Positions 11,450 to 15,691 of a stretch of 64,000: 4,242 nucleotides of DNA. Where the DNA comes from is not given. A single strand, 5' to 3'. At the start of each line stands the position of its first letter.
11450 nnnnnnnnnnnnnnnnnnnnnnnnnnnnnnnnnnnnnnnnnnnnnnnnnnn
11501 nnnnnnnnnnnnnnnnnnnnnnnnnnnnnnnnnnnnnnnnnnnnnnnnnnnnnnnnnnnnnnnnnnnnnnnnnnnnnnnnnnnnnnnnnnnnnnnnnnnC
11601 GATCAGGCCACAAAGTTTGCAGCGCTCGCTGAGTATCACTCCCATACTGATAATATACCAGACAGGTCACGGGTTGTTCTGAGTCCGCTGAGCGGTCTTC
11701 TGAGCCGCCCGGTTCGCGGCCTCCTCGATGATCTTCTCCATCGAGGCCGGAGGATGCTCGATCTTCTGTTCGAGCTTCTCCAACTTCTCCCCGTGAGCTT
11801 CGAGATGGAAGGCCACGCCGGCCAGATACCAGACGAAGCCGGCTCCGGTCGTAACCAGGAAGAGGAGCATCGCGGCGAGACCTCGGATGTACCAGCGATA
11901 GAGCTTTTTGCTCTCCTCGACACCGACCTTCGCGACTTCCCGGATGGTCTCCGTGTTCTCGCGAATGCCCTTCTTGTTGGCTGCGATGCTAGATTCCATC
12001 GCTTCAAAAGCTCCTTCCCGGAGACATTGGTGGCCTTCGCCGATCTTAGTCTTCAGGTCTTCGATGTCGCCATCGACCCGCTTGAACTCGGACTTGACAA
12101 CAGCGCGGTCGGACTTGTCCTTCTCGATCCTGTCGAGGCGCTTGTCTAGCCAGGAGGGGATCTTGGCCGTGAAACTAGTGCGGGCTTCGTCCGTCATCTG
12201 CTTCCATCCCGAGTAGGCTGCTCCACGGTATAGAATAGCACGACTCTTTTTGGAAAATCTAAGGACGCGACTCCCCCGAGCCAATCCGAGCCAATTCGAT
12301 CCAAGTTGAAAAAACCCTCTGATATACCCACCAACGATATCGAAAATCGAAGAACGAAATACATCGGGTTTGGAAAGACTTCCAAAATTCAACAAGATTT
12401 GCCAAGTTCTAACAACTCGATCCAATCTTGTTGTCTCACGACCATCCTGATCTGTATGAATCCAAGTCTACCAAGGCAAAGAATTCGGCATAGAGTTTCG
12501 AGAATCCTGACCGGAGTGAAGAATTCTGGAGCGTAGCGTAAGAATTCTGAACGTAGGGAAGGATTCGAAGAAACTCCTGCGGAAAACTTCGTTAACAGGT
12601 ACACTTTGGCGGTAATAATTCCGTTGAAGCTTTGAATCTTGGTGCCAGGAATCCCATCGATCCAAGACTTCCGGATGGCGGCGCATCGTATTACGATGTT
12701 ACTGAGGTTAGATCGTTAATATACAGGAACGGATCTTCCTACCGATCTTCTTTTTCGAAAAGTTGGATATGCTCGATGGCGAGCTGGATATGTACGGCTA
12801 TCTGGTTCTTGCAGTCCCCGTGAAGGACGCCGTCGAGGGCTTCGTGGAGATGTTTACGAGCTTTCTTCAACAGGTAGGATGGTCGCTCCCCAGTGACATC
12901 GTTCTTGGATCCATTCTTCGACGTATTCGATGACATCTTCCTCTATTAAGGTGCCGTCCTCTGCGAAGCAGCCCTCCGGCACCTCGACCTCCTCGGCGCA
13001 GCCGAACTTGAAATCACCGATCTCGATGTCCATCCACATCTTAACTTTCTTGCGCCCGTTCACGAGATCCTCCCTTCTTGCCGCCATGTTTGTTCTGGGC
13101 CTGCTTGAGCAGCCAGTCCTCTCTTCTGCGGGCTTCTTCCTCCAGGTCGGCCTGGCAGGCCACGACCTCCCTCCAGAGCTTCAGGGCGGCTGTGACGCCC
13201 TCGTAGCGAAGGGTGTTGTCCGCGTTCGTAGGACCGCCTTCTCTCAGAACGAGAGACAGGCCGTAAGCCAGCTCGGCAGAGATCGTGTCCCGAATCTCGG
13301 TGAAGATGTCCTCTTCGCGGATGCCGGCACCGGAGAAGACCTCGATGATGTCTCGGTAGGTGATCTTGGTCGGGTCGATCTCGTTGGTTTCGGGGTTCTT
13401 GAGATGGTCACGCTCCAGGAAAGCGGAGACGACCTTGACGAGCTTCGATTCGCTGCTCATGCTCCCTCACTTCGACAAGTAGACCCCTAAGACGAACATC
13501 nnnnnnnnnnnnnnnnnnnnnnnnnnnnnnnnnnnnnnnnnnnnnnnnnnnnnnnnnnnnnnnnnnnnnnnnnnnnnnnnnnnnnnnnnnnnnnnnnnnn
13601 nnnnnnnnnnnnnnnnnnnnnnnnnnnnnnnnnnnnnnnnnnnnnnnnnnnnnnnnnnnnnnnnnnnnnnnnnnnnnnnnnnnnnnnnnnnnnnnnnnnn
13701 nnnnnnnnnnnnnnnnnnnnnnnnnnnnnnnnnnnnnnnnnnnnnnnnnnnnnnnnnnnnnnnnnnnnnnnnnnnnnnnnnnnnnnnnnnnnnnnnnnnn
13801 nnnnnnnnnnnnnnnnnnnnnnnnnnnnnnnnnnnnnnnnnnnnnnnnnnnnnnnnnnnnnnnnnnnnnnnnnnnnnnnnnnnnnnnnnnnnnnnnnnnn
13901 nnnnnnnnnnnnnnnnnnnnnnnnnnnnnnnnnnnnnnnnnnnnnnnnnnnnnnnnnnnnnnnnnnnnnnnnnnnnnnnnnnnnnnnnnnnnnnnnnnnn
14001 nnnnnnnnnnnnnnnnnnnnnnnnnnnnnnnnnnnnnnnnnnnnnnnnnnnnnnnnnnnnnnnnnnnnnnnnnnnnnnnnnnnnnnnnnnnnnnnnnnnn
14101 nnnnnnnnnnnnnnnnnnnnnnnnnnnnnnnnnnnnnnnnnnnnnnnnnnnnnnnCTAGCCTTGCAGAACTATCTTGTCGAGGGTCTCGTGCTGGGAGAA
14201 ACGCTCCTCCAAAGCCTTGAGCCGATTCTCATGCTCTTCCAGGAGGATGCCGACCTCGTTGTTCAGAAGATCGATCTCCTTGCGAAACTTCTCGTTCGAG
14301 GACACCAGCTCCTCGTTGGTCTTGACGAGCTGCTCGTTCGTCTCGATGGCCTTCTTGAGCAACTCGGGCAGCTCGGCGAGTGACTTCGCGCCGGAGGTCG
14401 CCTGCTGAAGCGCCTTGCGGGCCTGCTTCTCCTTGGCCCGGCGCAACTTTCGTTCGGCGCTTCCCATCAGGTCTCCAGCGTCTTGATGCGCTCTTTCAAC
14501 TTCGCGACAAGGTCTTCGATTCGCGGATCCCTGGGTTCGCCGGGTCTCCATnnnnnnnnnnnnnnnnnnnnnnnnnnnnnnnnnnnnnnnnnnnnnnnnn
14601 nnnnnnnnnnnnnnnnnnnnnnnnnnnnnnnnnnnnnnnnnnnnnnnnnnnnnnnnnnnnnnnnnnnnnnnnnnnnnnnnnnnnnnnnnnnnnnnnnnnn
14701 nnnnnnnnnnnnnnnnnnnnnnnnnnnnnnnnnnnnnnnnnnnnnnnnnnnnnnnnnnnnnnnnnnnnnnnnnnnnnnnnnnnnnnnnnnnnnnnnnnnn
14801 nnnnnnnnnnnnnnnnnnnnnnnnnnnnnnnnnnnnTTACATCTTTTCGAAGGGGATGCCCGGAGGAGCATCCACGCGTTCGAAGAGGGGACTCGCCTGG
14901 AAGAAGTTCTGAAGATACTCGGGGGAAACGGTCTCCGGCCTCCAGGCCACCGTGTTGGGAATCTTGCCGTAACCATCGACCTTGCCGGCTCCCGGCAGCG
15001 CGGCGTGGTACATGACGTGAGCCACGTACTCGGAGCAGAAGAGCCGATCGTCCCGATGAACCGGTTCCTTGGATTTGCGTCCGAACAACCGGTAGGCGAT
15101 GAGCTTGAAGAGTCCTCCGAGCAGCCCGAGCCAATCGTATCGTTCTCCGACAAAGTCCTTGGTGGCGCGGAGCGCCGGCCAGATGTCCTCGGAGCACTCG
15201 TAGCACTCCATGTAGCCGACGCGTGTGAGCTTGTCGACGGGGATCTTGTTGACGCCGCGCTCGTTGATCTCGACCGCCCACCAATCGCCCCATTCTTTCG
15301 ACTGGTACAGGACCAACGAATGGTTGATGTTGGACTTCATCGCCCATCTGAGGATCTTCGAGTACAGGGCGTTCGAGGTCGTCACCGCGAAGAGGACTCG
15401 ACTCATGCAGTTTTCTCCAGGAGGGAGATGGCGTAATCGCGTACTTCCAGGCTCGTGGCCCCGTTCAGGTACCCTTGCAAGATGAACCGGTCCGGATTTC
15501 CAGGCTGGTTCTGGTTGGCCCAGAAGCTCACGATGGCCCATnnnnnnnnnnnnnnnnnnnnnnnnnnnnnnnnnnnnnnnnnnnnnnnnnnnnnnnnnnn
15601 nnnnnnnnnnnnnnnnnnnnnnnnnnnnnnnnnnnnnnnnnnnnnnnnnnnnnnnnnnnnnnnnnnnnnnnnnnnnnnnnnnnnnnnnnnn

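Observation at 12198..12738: Iteron-rich 540-bp non-coding island upstream of the terminase cluster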

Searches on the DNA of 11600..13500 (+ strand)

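Call 12: search_dna_similar(query=window:11600-13500:+, collection=phages, mode=distant)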
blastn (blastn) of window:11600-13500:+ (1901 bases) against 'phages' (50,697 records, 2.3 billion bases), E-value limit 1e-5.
No match.

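Call 52: search_rna_families(source=window, start=12100, end=12850, threshold=evalue, max_evalue=10)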
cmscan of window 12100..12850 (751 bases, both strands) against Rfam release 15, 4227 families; matches with E-value up to 10: 0.
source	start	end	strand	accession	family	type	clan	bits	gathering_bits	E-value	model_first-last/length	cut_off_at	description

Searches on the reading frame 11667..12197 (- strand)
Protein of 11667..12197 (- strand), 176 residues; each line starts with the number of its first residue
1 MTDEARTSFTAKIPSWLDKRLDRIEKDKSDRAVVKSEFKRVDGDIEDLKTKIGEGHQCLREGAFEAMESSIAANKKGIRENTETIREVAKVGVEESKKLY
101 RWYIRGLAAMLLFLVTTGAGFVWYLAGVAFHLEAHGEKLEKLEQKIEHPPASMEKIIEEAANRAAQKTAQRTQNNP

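Call 10: search_protein_families(library=pfam, proteins=[window:11667-12197:-], max_evalue=0.01)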
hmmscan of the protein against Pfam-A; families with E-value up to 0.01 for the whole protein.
window:11667-12197:- (176 aa): 0 families

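Call 11: search_protein_families(library=phrogs, proteins=[window:11667-12197:-], max_evalue=0.01)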
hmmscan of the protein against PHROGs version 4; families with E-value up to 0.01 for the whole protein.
window:11667-12197:- (176 aa): 1 family
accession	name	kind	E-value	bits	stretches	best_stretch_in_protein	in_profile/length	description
phrog_739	-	lysis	0.00098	20.3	0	108-175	8-72/122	Rz-like spanin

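Call 14: find_related_loci(query=window:11667-12197:-, collection=viral_contigs, flank=6000)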
Query window:11667-12197:- (176 aa) in viral_contigs; peptide patterns used: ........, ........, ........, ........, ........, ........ (x = any residue, [..] = any of these).
72 stretches matched a pattern, but none encodes a relative of the query by tblastn (E <= 1e-3).

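Call 16: find_encoding_contigs(protein=window:11667-12197:-, flank=8000, max_places=10)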
Protein window:11667-12197:- (176 aa): no gene with exactly this product is on record in the collection.

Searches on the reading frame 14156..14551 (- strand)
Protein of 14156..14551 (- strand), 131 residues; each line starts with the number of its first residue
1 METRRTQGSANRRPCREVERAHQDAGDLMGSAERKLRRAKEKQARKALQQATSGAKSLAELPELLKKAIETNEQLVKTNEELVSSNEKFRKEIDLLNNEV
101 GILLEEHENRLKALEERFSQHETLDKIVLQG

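Call 10: search_protein_families(library=pfam, proteins=[window:14156-14551:-], max_evalue=0.01)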
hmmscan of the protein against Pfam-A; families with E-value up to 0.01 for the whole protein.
window:14156-14551:- (131 aa): 3 families
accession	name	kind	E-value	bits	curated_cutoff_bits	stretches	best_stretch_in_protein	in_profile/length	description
PF04012.17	PspA_IM30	-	0.00067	19.8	33.9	1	13-96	55-138/220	PspA/IM30 family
PF06160.17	EzrA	-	0.0023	16.7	39.6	1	22-124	84-183/557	Septation ring formation regulator, EzrA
PF22322.1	DUF6973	-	0.0068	16.4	27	0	66-110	62-105/124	Domain of unknown function (DUF6973)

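Call 11: search_protein_families(library=phrogs, proteins=[window:14156-14551:-], max_evalue=0.01)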
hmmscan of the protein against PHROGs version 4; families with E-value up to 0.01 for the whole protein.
window:14156-14551:- (131 aa): 3 families
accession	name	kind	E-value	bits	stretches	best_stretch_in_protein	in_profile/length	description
phrog_3660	-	unknown function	0.0019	18.8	1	37-110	88-162/232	-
phrog_1752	-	head and packaging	0.0046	16.8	1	10-110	412-514/828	head maturation protease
phrog_14421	-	unknown function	0.0062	17.5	1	50-129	56-132/184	-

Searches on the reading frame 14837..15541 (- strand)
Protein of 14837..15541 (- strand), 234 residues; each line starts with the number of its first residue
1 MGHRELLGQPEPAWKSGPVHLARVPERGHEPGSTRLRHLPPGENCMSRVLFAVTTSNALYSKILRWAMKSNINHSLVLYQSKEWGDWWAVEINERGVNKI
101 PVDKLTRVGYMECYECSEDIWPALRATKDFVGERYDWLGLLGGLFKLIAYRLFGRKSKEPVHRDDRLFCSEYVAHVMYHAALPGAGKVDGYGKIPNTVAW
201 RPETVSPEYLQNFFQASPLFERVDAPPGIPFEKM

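Call 10: search_protein_families(library=pfam, proteins=[window:14837-15541:-], max_evalue=0.01)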
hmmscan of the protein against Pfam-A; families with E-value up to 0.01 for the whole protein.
window:14837-15541:- (234 aa): 1 family
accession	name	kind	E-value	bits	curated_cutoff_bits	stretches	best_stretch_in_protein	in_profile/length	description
PF05708.18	Peptidase_C92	-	0.0041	17.6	27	0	62-107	19-62/166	Permuted papain-like amidase enzyme, YaeF/YiiX, C92 family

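Call 11: search_protein_families(library=phrogs, proteins=[window:14837-15541:-], max_evalue=0.01)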
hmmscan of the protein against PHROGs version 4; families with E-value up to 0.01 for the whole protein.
window:14837-15541:- (234 aa): 1 family
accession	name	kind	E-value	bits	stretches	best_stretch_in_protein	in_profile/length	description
phrog_1128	-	moron, auxiliary metabolic gene and host takeover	2e-07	31.6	1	123-181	99-146/381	enoyl-CoA hydratase/carnithine racemase-like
